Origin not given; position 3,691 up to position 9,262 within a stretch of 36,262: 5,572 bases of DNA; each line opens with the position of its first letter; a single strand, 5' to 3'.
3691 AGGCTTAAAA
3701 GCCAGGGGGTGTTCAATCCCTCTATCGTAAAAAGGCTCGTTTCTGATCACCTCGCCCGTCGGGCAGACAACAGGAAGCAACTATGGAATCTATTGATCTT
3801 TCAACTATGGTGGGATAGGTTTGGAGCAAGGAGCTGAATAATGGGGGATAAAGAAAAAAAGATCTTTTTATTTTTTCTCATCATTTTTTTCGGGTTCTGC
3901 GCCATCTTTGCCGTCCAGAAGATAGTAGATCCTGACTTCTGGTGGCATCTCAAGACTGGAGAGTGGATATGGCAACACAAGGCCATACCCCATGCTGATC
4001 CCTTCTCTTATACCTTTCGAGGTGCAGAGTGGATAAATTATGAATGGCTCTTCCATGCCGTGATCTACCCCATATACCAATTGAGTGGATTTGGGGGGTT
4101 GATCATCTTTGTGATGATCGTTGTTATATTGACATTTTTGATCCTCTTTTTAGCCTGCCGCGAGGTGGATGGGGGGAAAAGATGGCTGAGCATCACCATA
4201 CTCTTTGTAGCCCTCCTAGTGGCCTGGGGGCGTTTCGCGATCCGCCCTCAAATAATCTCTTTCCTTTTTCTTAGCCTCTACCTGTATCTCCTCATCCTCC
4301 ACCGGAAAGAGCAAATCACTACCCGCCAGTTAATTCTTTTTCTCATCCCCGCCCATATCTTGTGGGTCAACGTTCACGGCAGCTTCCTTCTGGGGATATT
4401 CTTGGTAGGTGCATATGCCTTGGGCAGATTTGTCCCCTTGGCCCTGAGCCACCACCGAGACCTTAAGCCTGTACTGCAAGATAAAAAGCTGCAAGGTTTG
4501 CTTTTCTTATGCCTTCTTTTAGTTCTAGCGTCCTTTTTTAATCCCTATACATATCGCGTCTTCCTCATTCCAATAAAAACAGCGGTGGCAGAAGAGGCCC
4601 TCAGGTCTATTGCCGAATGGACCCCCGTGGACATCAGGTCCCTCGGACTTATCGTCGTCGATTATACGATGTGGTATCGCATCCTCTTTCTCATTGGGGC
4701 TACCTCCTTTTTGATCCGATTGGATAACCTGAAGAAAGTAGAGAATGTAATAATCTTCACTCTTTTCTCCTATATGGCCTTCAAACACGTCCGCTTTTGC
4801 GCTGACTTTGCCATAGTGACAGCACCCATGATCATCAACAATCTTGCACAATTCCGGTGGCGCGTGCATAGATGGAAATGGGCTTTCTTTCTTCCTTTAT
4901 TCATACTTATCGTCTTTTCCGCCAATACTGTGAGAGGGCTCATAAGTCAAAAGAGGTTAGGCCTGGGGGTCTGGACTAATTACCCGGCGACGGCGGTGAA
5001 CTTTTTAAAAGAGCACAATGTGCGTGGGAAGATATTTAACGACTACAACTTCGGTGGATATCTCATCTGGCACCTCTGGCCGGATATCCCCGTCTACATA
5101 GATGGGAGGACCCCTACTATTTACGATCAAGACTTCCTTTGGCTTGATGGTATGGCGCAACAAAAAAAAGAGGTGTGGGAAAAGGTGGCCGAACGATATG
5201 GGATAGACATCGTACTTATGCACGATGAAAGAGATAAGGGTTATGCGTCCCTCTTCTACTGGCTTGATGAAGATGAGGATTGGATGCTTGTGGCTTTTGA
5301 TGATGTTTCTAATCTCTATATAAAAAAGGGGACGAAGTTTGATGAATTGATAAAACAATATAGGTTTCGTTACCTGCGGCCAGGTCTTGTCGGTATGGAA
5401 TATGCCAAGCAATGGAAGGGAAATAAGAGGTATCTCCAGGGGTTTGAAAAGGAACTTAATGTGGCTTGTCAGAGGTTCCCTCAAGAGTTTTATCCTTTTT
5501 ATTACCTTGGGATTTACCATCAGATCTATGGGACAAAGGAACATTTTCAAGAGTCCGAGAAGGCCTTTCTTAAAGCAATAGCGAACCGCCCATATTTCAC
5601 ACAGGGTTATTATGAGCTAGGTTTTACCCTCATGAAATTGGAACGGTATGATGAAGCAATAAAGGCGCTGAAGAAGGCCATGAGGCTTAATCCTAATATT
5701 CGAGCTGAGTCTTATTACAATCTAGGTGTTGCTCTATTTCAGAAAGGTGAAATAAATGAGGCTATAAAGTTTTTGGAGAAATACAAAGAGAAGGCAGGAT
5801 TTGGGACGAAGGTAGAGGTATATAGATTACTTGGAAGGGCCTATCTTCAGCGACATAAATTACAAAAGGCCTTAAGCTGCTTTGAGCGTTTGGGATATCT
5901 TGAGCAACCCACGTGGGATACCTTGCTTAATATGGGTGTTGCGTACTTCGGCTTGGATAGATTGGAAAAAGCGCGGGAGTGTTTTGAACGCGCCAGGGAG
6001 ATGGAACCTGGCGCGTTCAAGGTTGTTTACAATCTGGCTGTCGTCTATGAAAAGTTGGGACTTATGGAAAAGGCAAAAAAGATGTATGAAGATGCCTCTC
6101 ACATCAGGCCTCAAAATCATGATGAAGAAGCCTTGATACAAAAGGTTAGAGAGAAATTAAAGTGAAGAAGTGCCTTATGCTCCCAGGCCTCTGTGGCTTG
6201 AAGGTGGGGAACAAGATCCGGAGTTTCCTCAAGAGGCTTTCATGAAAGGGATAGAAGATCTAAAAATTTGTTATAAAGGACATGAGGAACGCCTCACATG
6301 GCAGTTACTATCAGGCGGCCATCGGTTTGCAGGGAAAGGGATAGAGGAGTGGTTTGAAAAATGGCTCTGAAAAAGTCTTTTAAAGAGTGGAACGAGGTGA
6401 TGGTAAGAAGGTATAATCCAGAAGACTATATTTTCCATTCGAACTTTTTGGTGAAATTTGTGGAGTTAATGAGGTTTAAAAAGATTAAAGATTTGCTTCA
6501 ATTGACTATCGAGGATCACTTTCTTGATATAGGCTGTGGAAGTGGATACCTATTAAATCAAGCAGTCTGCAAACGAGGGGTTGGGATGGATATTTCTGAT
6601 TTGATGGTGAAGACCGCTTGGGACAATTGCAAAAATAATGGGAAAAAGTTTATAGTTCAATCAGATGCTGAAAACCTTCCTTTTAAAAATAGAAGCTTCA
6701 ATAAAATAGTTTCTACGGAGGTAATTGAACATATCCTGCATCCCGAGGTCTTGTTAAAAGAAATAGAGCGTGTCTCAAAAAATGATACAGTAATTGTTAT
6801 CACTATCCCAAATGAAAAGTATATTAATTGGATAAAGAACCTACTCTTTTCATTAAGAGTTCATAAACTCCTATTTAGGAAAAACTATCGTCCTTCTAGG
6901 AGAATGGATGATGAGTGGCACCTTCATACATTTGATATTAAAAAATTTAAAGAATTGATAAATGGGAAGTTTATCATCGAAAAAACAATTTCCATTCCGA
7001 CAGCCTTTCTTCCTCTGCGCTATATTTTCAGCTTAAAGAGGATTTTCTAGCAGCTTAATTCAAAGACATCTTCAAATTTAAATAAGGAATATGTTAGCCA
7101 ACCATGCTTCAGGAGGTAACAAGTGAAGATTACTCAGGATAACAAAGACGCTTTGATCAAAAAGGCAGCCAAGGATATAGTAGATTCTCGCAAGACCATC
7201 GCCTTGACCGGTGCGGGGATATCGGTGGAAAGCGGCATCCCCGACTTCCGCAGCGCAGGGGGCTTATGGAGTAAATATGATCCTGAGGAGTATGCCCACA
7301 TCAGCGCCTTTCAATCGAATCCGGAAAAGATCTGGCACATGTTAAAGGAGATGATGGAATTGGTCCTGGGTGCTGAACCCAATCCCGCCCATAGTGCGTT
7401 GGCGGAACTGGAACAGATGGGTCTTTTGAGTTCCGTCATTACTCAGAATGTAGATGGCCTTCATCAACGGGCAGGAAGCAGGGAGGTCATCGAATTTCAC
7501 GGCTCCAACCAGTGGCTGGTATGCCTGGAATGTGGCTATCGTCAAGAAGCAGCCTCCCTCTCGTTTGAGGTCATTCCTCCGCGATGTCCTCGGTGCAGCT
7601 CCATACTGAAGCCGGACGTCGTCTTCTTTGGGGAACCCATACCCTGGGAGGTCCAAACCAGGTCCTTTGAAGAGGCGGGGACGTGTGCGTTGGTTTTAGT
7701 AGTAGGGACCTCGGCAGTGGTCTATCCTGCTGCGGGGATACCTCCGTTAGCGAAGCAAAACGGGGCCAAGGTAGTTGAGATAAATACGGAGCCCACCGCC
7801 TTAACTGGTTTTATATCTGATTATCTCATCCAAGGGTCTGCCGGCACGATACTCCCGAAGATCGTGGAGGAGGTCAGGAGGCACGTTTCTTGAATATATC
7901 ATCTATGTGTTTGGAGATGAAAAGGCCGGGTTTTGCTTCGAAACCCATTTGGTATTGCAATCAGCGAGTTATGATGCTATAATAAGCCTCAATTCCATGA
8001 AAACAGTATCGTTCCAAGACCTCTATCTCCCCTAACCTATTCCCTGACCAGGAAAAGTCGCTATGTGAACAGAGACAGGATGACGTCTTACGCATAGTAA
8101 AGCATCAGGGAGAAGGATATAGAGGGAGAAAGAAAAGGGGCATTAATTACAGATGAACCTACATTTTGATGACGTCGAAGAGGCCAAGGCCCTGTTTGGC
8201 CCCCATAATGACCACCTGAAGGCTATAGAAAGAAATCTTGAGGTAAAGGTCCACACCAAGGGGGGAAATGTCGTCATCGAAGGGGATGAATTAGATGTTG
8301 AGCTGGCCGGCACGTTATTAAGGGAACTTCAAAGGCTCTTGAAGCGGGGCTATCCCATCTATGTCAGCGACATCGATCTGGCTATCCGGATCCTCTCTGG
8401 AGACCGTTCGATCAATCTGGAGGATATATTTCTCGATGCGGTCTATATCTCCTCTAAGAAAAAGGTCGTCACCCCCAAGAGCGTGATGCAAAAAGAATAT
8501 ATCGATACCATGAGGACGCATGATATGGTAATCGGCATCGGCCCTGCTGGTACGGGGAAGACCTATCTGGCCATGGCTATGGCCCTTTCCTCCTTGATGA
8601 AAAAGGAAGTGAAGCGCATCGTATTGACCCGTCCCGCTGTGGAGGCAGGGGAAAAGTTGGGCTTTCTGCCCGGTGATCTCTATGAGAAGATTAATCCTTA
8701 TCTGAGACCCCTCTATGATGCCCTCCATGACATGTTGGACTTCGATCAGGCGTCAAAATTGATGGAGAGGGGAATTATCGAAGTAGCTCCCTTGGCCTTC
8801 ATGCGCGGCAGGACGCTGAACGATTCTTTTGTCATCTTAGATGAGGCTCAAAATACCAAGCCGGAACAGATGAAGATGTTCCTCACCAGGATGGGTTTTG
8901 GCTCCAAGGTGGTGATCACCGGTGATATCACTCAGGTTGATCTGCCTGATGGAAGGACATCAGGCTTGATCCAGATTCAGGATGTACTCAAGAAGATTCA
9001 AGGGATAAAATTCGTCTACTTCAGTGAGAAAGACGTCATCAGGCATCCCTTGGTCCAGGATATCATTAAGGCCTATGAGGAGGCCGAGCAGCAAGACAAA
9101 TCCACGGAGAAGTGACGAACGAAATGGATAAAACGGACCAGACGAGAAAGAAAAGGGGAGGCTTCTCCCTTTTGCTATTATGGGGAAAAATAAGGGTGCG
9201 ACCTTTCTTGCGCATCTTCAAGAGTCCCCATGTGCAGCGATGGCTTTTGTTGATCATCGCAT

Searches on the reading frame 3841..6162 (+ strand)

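Call 45: search_protein_families(library=pfam, proteins=[window:3841-6162:+])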
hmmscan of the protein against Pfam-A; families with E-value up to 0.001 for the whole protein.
window:3841-6162:+ (774 aa): 17 families
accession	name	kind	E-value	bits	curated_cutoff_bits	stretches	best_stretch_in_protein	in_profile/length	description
PF00515.34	TPR_1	-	3.5e-33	112.5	27.8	3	589-619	3-33/34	Tetratricopeptide repeat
PF07719.23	TPR_2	-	3.5e-30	102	27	2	589-619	3-33/34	Tetratricopeptide repeat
PF13181.12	TPR_8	-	4.8e-27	92.2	25.7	3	588-619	2-33/34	Tetratricopeptide repeat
PF13424.12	TPR_12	-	5.5e-20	71.8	30.1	2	590-647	6-70/77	Tetratricopeptide repeat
PF14559.12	TPR_19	-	5.9e-18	65.4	25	2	597-651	1-54/68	Tetratricopeptide repeat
PF13432.12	TPR_16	-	2.1e-17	63.6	32.7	2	593-651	3-60/65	Tetratricopeptide repeat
PF13431.12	TPR_17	-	1.9e-16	59.3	24.4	0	610-642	2-33/34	Tetratricopeptide repeat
PF13414.12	TPR_11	-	6.2e-15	55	26.8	1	597-636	4-42/42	TPR repeat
PF13371.12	TPR_9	-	6.5e-14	52.1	35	1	665-723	2-60/73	Tetratricopeptide repeat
PF13428.12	TPR_14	-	8.3e-14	51.2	23.5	0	693-733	2-42/44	Tetratricopeptide repeat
PF13174.12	TPR_6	-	2.6e-12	47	26.3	0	623-651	1-29/33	Tetratricopeptide repeat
PF13374.12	TPR_10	-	2.4e-11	43.7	27.5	0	622-647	2-27/42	Tetratricopeptide repeat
PF23914.1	TPR_CcmH_CycH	-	5.2e-08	33.3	42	1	581-684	44-147/158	Cytochrome c-type biogenesis protein H TPR domain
PF12895.13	ANAPC3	-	2.3e-07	31.4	27.2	0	622-683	23-81/82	Anaphase-promoting complex, cyclosome, subunit 3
PF13176.12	TPR_7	-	7.8e-07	29.2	27.9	0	593-619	5-33/36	Tetratricopeptide repeat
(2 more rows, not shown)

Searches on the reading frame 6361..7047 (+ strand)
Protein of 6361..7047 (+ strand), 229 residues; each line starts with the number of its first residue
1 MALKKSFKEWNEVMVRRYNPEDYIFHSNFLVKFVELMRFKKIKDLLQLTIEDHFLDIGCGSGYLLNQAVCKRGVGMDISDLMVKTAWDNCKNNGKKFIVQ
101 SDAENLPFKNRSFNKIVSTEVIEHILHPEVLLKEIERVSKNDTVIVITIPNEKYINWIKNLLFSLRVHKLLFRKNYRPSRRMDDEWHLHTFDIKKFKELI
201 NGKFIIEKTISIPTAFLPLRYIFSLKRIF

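Call 45: search_protein_families(library=pfam, proteins=[window:6361-7047:+])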
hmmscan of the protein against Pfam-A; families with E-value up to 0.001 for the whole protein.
window:6361-7047:+ (229 aa): 10 families
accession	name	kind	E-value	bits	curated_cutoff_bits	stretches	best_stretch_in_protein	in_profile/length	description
PF08241.18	Methyltransf_11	-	2.5e-19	70.1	21.2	1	55-146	1-94/95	Methyltransferase domain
PF13847.12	Methyltransf_31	-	5.8e-15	55.7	27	1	52-151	5-113/145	Methyltransferase domain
PF13489.12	Methyltransf_23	-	1.1e-14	54.9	27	1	52-166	24-124/164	Methyltransferase domain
PF13649.12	Methyltransf_25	-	7.5e-14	52.6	27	1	55-141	2-95/97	Methyltransferase domain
PF02353.26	CMAS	-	1.2e-08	35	27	1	38-142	50-159/273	Mycolic acid cyclopropane synthetase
PF08242.18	Methyltransf_12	-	2.8e-08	34.8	30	1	55-143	1-96/98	Methyltransferase domain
PF07021.18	MetW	-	1.3e-07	31.9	21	1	52-200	15-155/193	Methionine biosynthesis protein MetW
PF01209.24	Ubie_methyltran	-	2.1e-06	27.7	20.1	1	41-146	38-150/233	ubiE/COQ5 methyltransferase family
PF06325.19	PrmA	-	2.4e-05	24.4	22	1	51-146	162-257/296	Ribosomal protein L11 methyltransferase (PrmA)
PF01135.25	PCMT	-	0.00056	20.2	20.3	1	42-96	65-124/210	Protein-L-isoaspartate(D-aspartate) O-methyltransferase (PCMT)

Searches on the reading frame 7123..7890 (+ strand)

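Call 45: search_protein_families(library=pfam, proteins=[window:7123-7890:+])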
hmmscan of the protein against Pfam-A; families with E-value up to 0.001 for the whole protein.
window:7123-7890:+ (256 aa): 1 family
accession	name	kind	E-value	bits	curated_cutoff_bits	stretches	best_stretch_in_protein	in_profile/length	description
PF02146.23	SIR2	-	5.2e-51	173.6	24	1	30-202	1-180/180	Sir2 family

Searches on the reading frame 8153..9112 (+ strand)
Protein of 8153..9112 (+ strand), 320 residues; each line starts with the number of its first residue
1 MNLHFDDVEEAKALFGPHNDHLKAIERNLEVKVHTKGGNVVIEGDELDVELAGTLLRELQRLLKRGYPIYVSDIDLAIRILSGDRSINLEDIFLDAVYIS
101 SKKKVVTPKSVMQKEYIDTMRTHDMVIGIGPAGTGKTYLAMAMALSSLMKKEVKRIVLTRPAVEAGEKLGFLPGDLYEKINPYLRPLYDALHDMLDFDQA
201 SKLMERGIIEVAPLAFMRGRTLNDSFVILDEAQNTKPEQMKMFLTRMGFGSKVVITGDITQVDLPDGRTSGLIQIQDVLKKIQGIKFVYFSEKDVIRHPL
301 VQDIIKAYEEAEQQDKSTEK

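Call 45: search_protein_families(library=pfam, proteins=[window:8153-9112:+])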
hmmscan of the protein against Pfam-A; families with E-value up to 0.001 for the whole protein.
window:8153-9112:+ (320 aa): 6 families
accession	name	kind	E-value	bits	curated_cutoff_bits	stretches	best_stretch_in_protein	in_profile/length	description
PF02562.22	PhoH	-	7.8e-98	326.4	27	1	106-309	2-205/205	PhoH-like protein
PF13245.12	AAA_19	-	1.9e-09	38.2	25.1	1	113-262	1-129/134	AAA domain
PF13604.12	AAA_30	-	1.7e-07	31.6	27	1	112-262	5-128/191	AAA domain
PF01695.23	IstB_IS21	-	1.6e-05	24.9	24.1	1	107-148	76-117/238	IstB-like ATP binding protein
PF00270.35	DEAD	-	2.4e-05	24.5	26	1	112-161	3-53/167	DEAD/DEAH box helicase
PF13401.12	AAA_22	-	0.00059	20.6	27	0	123-248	5-109/130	AAA domain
